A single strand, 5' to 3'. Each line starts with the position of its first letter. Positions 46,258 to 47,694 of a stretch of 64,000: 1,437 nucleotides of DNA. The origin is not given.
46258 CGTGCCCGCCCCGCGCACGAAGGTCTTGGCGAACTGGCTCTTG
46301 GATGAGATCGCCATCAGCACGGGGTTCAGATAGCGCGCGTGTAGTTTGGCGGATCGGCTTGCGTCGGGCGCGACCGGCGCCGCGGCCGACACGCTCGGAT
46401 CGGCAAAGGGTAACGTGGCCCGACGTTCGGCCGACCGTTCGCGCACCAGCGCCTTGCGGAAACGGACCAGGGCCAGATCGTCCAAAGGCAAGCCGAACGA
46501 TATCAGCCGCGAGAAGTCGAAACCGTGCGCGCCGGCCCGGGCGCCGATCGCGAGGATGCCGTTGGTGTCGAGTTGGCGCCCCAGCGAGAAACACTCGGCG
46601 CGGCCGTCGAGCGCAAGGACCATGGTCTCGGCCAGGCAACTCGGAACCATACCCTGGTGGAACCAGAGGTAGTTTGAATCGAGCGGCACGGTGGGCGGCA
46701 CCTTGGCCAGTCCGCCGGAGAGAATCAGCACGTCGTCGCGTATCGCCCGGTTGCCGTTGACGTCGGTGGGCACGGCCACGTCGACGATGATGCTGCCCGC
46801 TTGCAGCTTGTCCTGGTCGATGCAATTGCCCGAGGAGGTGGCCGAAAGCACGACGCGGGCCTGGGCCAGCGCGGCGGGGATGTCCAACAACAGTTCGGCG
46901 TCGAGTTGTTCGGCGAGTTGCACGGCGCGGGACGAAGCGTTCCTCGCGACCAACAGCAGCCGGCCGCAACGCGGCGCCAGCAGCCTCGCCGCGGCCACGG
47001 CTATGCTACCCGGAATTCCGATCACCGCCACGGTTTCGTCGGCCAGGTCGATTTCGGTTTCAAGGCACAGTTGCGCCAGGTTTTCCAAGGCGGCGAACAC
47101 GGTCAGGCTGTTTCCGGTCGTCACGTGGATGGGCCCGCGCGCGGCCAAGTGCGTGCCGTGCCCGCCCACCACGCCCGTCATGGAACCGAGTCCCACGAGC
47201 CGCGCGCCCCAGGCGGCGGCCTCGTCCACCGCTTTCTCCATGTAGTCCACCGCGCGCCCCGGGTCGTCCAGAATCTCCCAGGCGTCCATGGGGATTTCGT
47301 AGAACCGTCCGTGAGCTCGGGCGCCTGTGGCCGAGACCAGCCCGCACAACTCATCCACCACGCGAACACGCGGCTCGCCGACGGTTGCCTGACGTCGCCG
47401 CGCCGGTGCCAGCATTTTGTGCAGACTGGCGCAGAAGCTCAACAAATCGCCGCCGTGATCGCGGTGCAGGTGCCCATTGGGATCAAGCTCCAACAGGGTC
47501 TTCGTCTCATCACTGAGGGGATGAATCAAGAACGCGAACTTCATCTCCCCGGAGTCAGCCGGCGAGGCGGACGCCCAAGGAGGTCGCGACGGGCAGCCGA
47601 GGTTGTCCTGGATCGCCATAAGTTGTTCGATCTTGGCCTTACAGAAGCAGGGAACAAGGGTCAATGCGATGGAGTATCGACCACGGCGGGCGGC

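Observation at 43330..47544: Acyl-ACP-reductase-like domain fused to an omega-aminotransferase, followed by an aldehyde dehydrogenase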

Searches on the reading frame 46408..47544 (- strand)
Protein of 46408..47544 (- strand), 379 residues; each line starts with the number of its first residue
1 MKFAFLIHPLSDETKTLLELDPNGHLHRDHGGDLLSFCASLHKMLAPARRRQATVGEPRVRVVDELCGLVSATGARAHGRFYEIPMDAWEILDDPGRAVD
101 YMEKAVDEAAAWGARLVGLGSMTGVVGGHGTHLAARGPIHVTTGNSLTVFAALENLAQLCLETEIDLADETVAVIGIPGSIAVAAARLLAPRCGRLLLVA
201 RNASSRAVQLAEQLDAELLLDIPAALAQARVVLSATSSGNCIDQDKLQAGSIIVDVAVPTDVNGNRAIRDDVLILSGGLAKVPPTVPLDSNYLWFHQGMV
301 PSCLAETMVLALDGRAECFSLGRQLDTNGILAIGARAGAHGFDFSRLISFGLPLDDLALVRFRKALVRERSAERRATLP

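Call 12: search_solved_structures(query=window:46408-47544:-, max_evalue=1, show_alignments=3)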
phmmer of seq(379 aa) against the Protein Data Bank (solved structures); distinct sequences matched with E-value up to 1: 10.
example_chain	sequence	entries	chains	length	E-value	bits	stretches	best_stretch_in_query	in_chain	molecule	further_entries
4ppm_A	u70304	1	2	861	5.4e-47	163.8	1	68-363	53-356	Aminotransferase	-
6jzq_A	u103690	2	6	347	2.4e-14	56.4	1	61-343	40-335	Long-chain acyl-[acyl-carrier-protein] reductase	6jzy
6jzu_A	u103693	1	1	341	2.8e-14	56.2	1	61-343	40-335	Long-chain acyl-[acyl-carrier-protein] reductase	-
6jzz_A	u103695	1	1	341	5.3e-13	52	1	61-343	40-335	Long-chain acyl-[acyl-carrier-protein] reductase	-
1gpj_A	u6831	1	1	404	0.00045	22.6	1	141-263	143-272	Glutamyl-tRNA reductase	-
9e4x_A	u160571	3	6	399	0.0045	19.3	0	221-285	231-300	Amino acid adenylation domain protein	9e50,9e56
9e4s_A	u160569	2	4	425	0.0054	19.1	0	221-285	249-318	Amino acid adenylation domain protein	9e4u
3oj0_A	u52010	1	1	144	0.31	13.3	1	198-271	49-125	Glutamyl-tRNA reductase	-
9jyz_1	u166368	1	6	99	0.34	13.2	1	58-123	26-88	Protein 7.3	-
6dan_A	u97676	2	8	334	0.34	13.2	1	305-365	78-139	PhdJ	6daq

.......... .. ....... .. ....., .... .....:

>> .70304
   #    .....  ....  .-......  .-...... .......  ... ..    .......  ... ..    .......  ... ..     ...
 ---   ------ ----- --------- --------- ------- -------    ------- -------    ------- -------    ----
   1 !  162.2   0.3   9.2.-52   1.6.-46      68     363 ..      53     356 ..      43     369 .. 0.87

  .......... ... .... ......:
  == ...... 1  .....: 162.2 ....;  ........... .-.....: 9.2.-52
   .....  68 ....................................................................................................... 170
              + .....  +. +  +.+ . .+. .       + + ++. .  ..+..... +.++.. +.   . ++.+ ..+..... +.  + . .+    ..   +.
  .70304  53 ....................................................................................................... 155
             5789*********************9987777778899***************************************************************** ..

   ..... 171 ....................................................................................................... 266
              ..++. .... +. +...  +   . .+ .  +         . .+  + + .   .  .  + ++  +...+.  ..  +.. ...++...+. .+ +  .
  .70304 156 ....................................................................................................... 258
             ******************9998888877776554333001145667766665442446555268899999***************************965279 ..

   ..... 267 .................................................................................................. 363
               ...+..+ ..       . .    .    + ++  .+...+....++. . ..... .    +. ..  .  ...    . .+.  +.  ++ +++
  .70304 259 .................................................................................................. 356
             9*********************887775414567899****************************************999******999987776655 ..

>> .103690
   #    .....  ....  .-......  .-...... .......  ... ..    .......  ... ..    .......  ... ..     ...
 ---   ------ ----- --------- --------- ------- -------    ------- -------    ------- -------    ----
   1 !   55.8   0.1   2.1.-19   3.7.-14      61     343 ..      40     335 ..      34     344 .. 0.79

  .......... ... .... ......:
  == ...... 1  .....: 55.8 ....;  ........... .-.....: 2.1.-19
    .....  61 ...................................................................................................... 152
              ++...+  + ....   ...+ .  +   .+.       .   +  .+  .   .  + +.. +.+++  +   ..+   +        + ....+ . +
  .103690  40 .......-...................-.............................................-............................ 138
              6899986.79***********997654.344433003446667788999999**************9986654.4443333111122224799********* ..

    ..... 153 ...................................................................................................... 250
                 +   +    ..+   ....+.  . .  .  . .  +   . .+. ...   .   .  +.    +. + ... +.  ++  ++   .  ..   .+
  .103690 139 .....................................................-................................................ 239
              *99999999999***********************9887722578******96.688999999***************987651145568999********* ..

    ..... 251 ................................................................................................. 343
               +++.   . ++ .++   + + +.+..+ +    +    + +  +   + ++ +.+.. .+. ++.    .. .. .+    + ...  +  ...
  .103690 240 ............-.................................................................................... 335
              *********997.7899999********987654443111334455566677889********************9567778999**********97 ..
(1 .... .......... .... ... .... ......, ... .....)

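Call 20: find_related_loci(query=A1, collection=genome_contigs, flank=10000)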
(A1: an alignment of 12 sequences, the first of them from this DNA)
Query A1 (372 aa) in genome_contigs; peptide patterns used: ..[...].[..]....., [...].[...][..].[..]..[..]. (x = any residue, [..] = any of these).
102 stretches matched a pattern; 89 encode a relative of the query (tblastn E <= 1e-3); the best 80 are kept; 80 distinct loci.
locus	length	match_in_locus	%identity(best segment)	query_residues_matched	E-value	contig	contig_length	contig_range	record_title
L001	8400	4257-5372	91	1-372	0e+0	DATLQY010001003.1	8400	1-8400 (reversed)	MAG TPA_asm: Pirellulales bacterium isolate SMAG_U13890 k141_1132253, whole genome shotgun sequence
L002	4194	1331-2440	75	1-370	0e+0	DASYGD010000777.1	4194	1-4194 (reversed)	MAG TPA_asm: Pirellulales bacterium isolate SMAG_U4204 k141_2352932, whole genome shotgun sequence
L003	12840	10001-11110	74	1-370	1e-173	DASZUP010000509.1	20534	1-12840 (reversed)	MAG TPA_asm: Pirellulales bacterium isolate SMAG_U6108 k141_67766, whole genome shotgun sequence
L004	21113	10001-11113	64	1-371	2e-149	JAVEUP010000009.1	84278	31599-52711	MAG: Thermoguttaceae bacterium isolate BF2_50 NODE_81_length_84278_cov_3.792953_Biofilm2, whole genome shotgun sequence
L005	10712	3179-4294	63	1-372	3e-149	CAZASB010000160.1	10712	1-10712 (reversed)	MAG TPA_asm: uncultured Planctomycetaceae bacterium isolate binchicken_co139_554 genome assembly, contig: NODE_14041_len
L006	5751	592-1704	64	1-372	1e-149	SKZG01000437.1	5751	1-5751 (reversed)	MAG: Planctomycetales bacterium isolate CSSed162cmB_317 CSSed16-2cmB-69855, whole genome shotgun sequence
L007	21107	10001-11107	60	1-370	2e-147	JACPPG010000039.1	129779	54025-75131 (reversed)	MAG: Planctomycetia bacterium isolate NC_groundwater_621_Pr5_B-0.1um_65_48 alan_book_18_scaffold_67230, whole genome sho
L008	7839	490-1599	60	1-370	7e-147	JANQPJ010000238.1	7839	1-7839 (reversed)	MAG: Pirellulales bacterium isolate IP29b_bin.16 k99_2587979, whole genome shotgun sequence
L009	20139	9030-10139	63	1-370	1e-144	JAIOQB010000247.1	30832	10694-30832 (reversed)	MAG: Planctomycetia bacterium isolate LakeFargette_0920_ALND_MAG_62_14 LacPavin_0920_ALND_scaffold_260304, whole genome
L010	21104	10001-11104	63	1-368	7e-142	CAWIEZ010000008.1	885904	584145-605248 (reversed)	MAG: uncultured Planctomycetota bacterium isolate MFD09603.bin.2.22 genome assembly, contig: contig_7416, whole genome s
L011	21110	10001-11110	61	1-370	2e-141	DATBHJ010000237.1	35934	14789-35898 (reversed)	MAG TPA_asm: Gemmataceae bacterium isolate SMAG_U3862 k141_2604739, whole genome shotgun sequence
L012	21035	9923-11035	61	1-371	5e-140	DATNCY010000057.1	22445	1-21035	MAG TPA_asm: Gemmataceae bacterium isolate SMAG_U11228 k141_905610, whole genome shotgun sequence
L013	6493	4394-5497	57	1-368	7e-139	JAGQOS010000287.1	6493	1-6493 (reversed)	MAG: Planctomycetales bacterium isolate HKST-UBA20 NODE_287_length_6493_cov_2.639807, whole genome shotgun sequence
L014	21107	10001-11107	60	1-370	2e-137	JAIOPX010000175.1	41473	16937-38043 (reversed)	MAG: Planctomycetota bacterium isolate LakeFargette_0920_ALND_MAG_59_20 LacPavin_0920_ALND_scaffold_30408, whole genome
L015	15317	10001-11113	62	1-372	4e-137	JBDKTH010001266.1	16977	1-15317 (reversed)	MAG: Thermoguttaceae bacterium isolate 6_bin.231_R1 c_000000860099, whole genome shotgun sequence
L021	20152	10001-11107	56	1-368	2e-132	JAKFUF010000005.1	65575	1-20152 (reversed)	MAG: Planctomycetaceae bacterium isolate D1_Bin_10 D1_0000367, whole genome shotgun sequence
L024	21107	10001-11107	59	1-368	2e-130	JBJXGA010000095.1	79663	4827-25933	MAG: Planctomycetales bacterium isolate F1F2.bin.380 k127_6245687, whole genome shotgun sequence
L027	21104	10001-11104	57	1-368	1e-129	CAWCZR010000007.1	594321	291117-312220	MAG: uncultured Planctomycetaceae bacterium isolate MFD01716.bin.2.82 genome assembly, contig: contig_24102, whole genom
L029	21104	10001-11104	55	1-368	8e-128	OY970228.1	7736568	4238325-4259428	MAG: uncultured Planctomycetaceae bacterium isolate MFD00731.bin.c.1 genome assembly, chromosome: 1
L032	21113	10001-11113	59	1-371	5e-137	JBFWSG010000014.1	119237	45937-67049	MAG: Pirellulales bacterium isolate CA_2019_TPBF_224 NODE_1453_length_119237_cov_21.578717_TPBF, whole genome shotgun se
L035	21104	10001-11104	55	1-368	8e-129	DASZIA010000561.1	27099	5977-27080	MAG TPA_asm: Planctomycetaceae bacterium isolate SMAG_U6590 k141_1474679, whole genome shotgun sequence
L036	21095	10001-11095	57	1-364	7e-123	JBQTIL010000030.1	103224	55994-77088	MAG: Planctomycetaceae bacterium isolate SAR62 c_000000154752, whole genome shotgun sequence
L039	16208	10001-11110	54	1-370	1e-121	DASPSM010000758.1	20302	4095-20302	MAG TPA_asm: Planctomycetaceae bacterium isolate SMAG_U12251 k141_1158491, whole genome shotgun sequence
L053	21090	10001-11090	55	1-364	5e-113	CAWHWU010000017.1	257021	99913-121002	MAG: uncultured Planctomycetaceae bacterium isolate MFD04434.bin.2.78 genome assembly, contig: contig_2114, whole genome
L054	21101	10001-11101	52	1-370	3e-112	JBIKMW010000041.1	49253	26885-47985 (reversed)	MAG: Planctomycetales bacterium isolate ME2014-09-11_3300037507_group5_bin70 Rohwer_bin1764_scaffold_303_c1, whole genom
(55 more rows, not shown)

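Call 24: search_protein_families(library=pfam, proteins=[L024:12618-13847:+, L007:12812-13870:-, L039:8102-9607:-, L035:14330-15295:-, L027:14777-15544:+, L010:12679-13914:-, L032:8621-9841:-], max_evalue=0.01)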
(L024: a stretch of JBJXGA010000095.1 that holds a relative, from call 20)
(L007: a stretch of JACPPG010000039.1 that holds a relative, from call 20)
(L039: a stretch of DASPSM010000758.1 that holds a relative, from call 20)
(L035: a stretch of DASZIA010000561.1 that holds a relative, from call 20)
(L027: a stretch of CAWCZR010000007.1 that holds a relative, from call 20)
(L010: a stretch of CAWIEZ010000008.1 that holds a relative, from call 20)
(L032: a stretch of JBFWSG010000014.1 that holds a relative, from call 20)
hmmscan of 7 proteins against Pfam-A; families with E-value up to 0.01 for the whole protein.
L024:12618-13847:+ (409 aa): 2 families
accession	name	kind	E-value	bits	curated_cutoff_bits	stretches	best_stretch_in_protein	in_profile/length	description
PF04339.18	FemAB_like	-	8.1e-15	55.3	27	1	133-343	109-312/369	Peptidogalycan biosysnthesis/recognition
PF13480.13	Acetyltransf_6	-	5e-12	46.6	22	1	208-350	1-142/143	Acetyltransferase (GNAT) domain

L007:12812-13870:- (352 aa): 5 families
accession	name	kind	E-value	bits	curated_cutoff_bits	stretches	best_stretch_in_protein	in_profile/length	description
PF13527.13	Acetyltransf_9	-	7.1e-11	42.6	25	1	52-126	40-114/127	Acetyltransferase (GNAT) domain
PF00583.31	Acetyltransf_1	-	1e-09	39.1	20.7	1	36-108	23-83/116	Acetyltransferase (GNAT) family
PF13508.13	Acetyltransf_7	-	3.9e-07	30.8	27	1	57-112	7-59/84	Acetyltransferase (GNAT) domain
PF13480.13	Acetyltransf_6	-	0.00021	21.9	22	1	8-117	25-128/143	Acetyltransferase (GNAT) domain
PF13673.13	Acetyltransf_10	-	0.00049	20.5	23.6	1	54-117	32-84/128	Acetyltransferase (GNAT) domain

L039:8102-9607:- (501 aa): 3 families
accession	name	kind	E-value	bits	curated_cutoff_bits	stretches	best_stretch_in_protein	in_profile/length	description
PF00501.34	AMP-binding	-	6.1e-45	154.1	29.9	1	44-371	26-384/384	AMP-binding enzyme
PF13193.12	AMP-binding_C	-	1.4e-09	39.2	24.5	1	421-494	1-76/76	AMP-binding enzyme C-terminal domain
PF01041.23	DegT_DnrJ_EryC1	-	0.0049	16.6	19.8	1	46-106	46-101/360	DegT/DnrJ/EryC1/StrS aminotransferase family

L035:14330-15295:- (321 aa): 2 families
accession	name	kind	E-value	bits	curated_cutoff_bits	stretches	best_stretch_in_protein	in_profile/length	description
PF20143.4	NAD_kinase_C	-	6.3e-30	103.9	23.7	1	167-292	1-125/126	ATP-NAD kinase C-terminal domain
PF01513.26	NAD_kinase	-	9.6e-15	55.5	25.5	1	81-142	69-130/130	ATP-NAD kinase N-terminal domain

L027:14777-15544:+ (255 aa): 0 families

L010:12679-13914:- (411 aa): 2 families
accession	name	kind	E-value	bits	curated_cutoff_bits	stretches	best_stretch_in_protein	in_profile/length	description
PF04339.18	FemAB_like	-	3.4e-15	56.5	27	1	34-376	6-339/369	Peptidogalycan biosysnthesis/recognition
PF13480.13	Acetyltransf_6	-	9.9e-12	45.7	22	1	213-355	1-142/143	Acetyltransferase (GNAT) domain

L032:8621-9841:- (406 aa): 2 families
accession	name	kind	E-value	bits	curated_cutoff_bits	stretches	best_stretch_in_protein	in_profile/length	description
PF13480.13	Acetyltransf_6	-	1.1e-12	48.7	22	1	204-345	2-142/143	Acetyltransferase (GNAT) domain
PF04339.18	FemAB_like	-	6.2e-12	45.8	27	1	10-295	1-271/369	Peptidogalycan biosysnthesis/recognition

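Call 25: search_protein_families(library=ncbifam, proteins=[L024:12618-13847:+, L007:12812-13870:-, L039:8102-9607:-], max_evalue=0.01)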
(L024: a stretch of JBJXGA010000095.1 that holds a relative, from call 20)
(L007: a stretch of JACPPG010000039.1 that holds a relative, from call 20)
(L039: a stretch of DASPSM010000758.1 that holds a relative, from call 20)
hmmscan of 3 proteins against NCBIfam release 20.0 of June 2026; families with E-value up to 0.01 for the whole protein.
L024:12618-13847:+ (409 aa): 0 families

L007:12812-13870:- (352 aa): 1 family
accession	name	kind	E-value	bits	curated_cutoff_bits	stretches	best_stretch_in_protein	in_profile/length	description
TIGR01575.1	rimI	equivalog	0.0054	16.9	86.4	0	89-118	60-89/132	ribosomal protein S18-alanine N-acetyltransferase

L039:8102-9607:- (501 aa): 103 families (the best 25 are shown)
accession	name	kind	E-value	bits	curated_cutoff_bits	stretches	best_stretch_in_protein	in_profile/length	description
NF004837.0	PRK06187.1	subfamily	9e-62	209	476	1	172-500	178-518/531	long-chain-fatty-acid--CoA ligase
NF004114.0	PRK05605.1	equivalog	9.1e-49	166.2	766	1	171-498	228-563/575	long-chain-fatty-acid--CoA ligase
NF002966.0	PRK03640.1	equivalog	5.2e-48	163.8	556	1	59-500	45-476/483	o-succinylbenzoate--CoA ligase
TIGR01923.1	menE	equivalog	1e-45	156.4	330.15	1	46-500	6-442/442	o-succinylbenzoate--CoA ligase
NF005702.0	PRK07514.1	subfamily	1.1e-45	155.9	558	1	44-500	34-496/506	malonyl-CoA synthase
NF005307.0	PRK06839.1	equivalog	7.1e-45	153.6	748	1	169-500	154-489/496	o-succinylbenzoate--CoA ligase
NF004511.1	PRK05852.1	equivalog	1.6e-44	152.4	650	1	44-495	31-495/505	FadD7 family fatty acid--CoA ligase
NF005858.0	PRK07787.1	subfamily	1.6e-43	148.8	575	1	65-500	45-468/471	acyl-CoA synthetase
NF005801.1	PRK07656.1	equivalog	1.7e-43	149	657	1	44-500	31-499/500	FadD3 family acyl-CoA ligase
NF009921.1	PRK13382.1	exception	3.2e-42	145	850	1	44-500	66-528/529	acyl-CoA ligase FadD12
NF005676.0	PRK07470.1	equivalog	4.7e-42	144.3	774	1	46-499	52-524/544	acyl-CoA synthetase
NF006167.0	PRK08308.1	equivalog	6.5e-40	137.3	513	2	388-497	295-404/414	acyl-CoA synthetase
NF052269.1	Staph_lig_FadD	equivalog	2e-38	132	650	1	50-499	38-488/499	long-chain-fatty-acid--CoA ligase FadD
NF006182.0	PRK08316.1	subfamily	2.8e-38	131.7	663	1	45-500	42-513/523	fatty acyl-CoA synthetase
NF004822.0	PRK06178.1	equivalog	4e-38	131.3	782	1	357-500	419-563/571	acyl-CoA synthetase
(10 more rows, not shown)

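Call 32: search_protein_families(library=pfam, alignment_id=A2, max_evalue=0.0001)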
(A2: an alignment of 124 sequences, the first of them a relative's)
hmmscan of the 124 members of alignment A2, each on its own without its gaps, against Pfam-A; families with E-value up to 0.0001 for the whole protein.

A. member 1, L001:6777-7238:- (153 aa): 0 families

B. families by the number of members that match (of 124 scanned): 93 families (the first 25 are shown)
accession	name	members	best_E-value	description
PF04339.18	FemAB_like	21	1.6e-19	Peptidogalycan biosysnthesis/recognition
PF13480.13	Acetyltransf_6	21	5e-16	Acetyltransferase (GNAT) domain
PF20143.4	NAD_kinase_C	6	2.6e-30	ATP-NAD kinase C-terminal domain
PF01513.26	NAD_kinase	6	8.6e-15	ATP-NAD kinase N-terminal domain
PF13469.12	Sulfotransfer_3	4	3.2e-39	Sulfotransferase family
PF00551.24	Formyl_trans_N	4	1.7e-20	Formyl transferase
PF00685.33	Sulfotransfer_1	4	6.7e-11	Sulfotransferase domain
PF03176.21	MMPL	3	1.2e-96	MMPL family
PF02687.27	FtsX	3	8.2e-33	FtsX-like permease C-terminal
PF13649.12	Methyltransf_25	3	1.2e-17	Methyltransferase domain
PF08241.18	Methyltransf_11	3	1.9e-15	Methyltransferase domain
PF13489.12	Methyltransf_23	3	1.8e-13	Methyltransferase domain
PF08242.18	Methyltransf_12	3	6.9e-13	Methyltransferase domain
PF13847.12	Methyltransf_31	3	3.2e-12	Methyltransferase domain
PF01209.24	Ubie_methyltran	3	7.1e-11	ubiE/COQ5 methyltransferase family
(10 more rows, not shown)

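Call 33: search_protein_families(library=pfam, alignment_id=A3, max_evalue=0.0001)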
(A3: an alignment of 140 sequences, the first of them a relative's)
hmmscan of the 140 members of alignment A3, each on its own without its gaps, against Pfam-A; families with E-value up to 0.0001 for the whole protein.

A. member 1, L001:3761-4222:- (153 aa): 0 families

B. families by the number of members that match (of 140 scanned): 147 families (the first 25 are shown)
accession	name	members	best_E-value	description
PF00501.34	AMP-binding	9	1.1e-50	AMP-binding enzyme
PF13193.12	AMP-binding_C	9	2e-10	AMP-binding enzyme C-terminal domain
PF13480.13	Acetyltransf_6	7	3e-13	Acetyltransferase (GNAT) domain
PF00583.31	Acetyltransf_1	7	3.3e-12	Acetyltransferase (GNAT) family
PF04339.18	FemAB_like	6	2.3e-15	Peptidogalycan biosysnthesis/recognition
PF13527.13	Acetyltransf_9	6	1.2e-11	Acetyltransferase (GNAT) domain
PF00072.30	Response_reg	5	2.4e-26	Response regulator receiver domain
PF13508.13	Acetyltransf_7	5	1.1e-08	Acetyltransferase (GNAT) domain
PF00158.32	Sigma54_activat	4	9.1e-71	Sigma-54 interaction domain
PF03176.21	MMPL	4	6.1e-26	MMPL family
PF25601.1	AAA_lid_14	4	2.3e-24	AAA+ ATPase lid domain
PF14532.12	Sigma54_activ_2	4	4.4e-22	Sigma-54 interaction domain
PF00550.31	PP-binding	4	6.9e-10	Phosphopantetheine attachment site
PF02954.25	HTH_8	4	2.7e-09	Bacterial regulatory protein, Fis family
PF07728.20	AAA_5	4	5.7e-08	AAA domain (dynein-related subfamily)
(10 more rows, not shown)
